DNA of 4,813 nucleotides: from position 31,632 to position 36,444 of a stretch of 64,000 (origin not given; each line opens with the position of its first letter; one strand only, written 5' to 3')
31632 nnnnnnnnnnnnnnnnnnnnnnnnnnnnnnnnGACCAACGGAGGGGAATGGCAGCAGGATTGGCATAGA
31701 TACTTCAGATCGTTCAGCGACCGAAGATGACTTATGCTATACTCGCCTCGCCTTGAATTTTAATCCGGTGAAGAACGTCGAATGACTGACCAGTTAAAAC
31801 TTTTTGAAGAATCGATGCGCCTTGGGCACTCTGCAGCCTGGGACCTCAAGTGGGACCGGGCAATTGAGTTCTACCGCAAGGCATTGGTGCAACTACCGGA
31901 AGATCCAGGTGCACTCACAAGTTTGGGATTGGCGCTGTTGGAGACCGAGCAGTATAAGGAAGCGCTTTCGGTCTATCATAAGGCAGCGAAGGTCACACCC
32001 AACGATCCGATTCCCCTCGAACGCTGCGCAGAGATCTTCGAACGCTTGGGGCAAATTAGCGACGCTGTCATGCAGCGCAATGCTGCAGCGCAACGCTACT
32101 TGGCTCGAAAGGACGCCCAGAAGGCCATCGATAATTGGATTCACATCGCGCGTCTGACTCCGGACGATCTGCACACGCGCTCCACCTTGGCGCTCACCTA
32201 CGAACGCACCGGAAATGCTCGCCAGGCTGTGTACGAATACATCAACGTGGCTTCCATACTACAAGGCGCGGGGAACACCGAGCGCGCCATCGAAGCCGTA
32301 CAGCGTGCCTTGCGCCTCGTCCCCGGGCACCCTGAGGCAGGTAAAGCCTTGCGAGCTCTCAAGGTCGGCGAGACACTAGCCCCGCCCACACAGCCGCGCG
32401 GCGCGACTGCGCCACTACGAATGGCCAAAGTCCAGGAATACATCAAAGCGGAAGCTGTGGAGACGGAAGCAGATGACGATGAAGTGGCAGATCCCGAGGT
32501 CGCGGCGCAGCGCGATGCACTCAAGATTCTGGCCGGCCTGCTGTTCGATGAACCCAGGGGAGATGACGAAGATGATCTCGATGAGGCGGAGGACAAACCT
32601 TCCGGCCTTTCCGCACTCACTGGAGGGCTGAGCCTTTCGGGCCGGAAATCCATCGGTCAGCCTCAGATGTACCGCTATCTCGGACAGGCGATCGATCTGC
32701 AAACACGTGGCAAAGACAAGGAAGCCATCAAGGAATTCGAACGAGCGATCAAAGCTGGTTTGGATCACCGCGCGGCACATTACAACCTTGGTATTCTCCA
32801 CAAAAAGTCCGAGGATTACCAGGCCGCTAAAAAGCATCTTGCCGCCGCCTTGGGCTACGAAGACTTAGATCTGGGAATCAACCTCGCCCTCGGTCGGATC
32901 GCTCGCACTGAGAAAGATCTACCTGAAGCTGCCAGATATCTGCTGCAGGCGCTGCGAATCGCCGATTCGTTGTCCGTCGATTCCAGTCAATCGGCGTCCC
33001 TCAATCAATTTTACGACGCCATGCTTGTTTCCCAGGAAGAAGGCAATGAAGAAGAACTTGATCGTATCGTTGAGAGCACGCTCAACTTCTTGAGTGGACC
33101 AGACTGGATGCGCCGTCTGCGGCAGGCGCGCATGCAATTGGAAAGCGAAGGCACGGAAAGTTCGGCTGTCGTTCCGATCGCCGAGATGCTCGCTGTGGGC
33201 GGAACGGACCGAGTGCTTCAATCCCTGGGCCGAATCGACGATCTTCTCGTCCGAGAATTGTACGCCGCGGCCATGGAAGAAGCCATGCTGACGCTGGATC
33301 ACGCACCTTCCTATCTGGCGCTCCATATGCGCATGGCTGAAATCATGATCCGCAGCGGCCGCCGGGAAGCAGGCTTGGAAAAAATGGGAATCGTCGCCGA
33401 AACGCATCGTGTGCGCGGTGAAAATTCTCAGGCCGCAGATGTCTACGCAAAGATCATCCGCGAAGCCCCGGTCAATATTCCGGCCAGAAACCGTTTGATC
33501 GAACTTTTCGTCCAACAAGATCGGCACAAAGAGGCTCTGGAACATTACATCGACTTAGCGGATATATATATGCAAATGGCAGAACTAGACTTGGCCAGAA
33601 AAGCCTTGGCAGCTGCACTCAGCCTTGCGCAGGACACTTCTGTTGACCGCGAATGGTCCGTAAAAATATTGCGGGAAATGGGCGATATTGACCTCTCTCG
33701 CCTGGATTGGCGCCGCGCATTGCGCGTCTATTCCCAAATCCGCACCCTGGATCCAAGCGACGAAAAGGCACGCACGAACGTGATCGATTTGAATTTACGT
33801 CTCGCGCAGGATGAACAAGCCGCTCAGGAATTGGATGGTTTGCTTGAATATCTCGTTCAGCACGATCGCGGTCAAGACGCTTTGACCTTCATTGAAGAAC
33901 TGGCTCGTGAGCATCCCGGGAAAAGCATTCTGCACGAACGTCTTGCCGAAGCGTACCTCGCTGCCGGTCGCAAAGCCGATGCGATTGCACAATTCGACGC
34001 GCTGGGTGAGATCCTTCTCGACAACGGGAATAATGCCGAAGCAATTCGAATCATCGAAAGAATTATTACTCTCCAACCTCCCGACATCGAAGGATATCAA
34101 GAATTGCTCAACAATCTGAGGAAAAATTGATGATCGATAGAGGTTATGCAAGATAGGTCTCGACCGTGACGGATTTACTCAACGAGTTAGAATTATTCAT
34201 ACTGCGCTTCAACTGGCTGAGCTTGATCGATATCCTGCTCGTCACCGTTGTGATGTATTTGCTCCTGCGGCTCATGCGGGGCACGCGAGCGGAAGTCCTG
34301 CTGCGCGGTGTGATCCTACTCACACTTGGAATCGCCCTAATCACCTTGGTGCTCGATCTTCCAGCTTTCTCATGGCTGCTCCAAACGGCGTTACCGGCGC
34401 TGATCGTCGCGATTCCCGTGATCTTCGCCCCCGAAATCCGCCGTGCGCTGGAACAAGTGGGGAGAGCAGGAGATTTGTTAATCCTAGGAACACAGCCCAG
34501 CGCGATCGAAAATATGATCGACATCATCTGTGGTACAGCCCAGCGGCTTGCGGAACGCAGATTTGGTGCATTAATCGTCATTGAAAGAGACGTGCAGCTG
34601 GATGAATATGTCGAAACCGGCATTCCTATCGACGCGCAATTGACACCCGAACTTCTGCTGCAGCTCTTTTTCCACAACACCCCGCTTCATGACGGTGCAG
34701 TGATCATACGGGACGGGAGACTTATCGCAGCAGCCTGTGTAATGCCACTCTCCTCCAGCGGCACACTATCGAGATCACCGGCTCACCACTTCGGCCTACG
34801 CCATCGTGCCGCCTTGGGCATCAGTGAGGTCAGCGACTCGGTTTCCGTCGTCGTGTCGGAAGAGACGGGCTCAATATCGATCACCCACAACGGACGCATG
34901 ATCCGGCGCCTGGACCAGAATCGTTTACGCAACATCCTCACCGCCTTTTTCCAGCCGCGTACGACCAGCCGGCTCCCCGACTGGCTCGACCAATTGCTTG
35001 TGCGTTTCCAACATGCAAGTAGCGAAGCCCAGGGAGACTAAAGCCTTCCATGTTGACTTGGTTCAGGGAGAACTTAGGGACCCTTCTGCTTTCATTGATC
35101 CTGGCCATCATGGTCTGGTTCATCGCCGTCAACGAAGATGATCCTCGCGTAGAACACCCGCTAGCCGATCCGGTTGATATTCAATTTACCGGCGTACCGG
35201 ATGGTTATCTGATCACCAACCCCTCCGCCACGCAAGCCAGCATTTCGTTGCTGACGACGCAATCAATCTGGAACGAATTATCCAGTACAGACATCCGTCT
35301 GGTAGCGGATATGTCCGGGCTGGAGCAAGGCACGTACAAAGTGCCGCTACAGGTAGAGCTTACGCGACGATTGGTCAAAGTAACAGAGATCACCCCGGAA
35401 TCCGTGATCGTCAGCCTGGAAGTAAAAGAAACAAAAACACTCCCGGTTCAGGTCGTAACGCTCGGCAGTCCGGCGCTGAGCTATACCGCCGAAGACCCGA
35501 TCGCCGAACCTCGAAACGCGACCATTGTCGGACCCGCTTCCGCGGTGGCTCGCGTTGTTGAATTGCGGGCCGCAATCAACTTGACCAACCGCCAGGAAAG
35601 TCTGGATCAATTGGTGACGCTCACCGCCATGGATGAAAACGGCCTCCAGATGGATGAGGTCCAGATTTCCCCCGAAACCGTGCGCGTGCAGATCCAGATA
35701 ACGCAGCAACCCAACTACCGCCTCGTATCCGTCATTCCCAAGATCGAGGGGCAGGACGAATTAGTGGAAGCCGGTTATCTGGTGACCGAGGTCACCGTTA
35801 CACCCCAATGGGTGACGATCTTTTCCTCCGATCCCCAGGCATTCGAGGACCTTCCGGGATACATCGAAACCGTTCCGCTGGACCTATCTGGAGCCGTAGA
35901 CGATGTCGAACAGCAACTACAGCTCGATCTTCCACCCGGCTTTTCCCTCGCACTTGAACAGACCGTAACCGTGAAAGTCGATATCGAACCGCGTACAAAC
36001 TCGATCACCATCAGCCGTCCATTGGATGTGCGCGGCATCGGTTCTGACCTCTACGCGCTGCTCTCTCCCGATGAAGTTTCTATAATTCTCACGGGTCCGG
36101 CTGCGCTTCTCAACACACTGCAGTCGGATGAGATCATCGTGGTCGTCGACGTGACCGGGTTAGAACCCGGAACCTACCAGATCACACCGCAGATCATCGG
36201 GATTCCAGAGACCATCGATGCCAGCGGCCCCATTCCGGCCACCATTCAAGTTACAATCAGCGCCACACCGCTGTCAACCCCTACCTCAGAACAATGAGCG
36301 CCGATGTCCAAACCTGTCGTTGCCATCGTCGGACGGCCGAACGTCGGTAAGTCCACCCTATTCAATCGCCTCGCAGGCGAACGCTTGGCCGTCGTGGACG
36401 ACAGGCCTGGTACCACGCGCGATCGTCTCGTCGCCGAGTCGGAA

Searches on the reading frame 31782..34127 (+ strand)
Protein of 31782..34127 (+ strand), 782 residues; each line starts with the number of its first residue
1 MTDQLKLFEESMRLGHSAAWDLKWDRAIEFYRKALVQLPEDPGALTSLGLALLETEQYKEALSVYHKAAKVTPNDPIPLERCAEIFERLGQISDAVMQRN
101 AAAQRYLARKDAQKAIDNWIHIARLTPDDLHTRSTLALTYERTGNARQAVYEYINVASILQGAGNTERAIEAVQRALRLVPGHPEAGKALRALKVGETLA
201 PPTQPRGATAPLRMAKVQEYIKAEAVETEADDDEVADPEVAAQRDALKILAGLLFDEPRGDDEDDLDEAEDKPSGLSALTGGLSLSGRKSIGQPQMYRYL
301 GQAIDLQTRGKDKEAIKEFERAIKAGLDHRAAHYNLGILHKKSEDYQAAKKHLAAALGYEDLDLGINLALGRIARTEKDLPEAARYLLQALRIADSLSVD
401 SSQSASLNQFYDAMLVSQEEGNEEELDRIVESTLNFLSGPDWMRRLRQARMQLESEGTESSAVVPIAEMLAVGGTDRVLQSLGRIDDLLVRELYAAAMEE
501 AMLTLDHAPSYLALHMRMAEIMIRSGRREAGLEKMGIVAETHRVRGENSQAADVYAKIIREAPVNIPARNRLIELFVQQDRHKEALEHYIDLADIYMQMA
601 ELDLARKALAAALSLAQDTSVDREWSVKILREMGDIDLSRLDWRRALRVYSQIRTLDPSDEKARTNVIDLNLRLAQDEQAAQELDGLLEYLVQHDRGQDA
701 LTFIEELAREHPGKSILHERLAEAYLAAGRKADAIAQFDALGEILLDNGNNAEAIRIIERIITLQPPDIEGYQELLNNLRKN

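Call 34: search_protein_families(library=pfam, proteins=[window:31782-34127:+], max_evalue=0.001)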
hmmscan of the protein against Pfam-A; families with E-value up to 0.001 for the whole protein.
window:31782-34127:+ (782 aa): 21 families
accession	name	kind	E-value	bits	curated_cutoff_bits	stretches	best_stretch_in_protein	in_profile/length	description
PF07719.23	TPR_2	-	5.6e-31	104.5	27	0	44-75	3-34/34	Tetratricopeptide repeat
PF14559.12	TPR_19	-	6.8e-29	100.4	25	2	24-76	7-59/68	Tetratricopeptide repeat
PF13432.12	TPR_16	-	4.5e-28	97.8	32.7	3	334-395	1-62/65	Tetratricopeptide repeat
PF13428.12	TPR_14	-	1.3e-27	93.9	23.5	0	43-84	2-43/44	Tetratricopeptide repeat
PF13424.12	TPR_12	-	1.9e-22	79.7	30.1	1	591-655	8-73/77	Tetratricopeptide repeat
PF00515.34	TPR_1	-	1.9e-22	78.5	27.8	0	44-75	3-34/34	Tetratricopeptide repeat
PF13181.12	TPR_8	-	7.9e-21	72.8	25.7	0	589-618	4-33/34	Tetratricopeptide repeat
PF13176.12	TPR_7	-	2.4e-17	61.9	27.9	0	44-76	1-35/36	Tetratricopeptide repeat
PF13414.12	TPR_11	-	9.8e-17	60.8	26.8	1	49-90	1-42/42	TPR repeat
PF13431.12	TPR_17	-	2.9e-11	43.1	24.4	0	30-62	1-33/34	Tetratricopeptide repeat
PF13371.12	TPR_9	-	6.8e-10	39.3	35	0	104-150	3-49/73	Tetratricopeptide repeat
PF13429.12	TPR_15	-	2.8e-09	37.2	26.2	0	535-620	149-231/280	Tetratricopeptide repeat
PF03704.23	BTAD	-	1e-07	32.9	22.1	1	678-747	59-128/146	Bacterial transcriptional activator domain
PF12895.13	ANAPC3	-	1.2e-07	32.4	27.2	0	24-95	5-75/82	Anaphase-promoting complex, cyclosome, subunit 3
PF23914.1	TPR_CcmH_CycH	-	5.7e-07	30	42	0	25-75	104-154/158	Cytochrome c-type biogenesis protein H TPR domain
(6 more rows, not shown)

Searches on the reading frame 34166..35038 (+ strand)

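Call 34: search_protein_families(library=pfam, proteins=[window:34166-35038:+], max_evalue=0.001)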
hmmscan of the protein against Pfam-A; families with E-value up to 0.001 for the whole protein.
window:34166-35038:+ (291 aa): 2 families
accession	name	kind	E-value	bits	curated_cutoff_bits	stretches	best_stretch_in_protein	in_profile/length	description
PF02457.21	DAC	-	3.5e-41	140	27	1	125-244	4-118/119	DisA bacterial checkpoint controller nucleotide-binding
PF19293.4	CdaA_N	-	0.00012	22.7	23.8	1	13-91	3-81/81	CdaA N-terminal transmembrane domain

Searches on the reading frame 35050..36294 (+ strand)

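Call 34: search_protein_families(library=pfam, proteins=[window:35050-36294:+], max_evalue=0.001)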
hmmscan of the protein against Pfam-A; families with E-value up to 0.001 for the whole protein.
window:35050-36294:+ (415 aa): 1 family
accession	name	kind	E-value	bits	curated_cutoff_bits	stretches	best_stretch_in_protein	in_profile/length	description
PF07949.17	YbbR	-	7.6e-25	87.5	22.3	4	132-215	2-81/81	YbbR-like protein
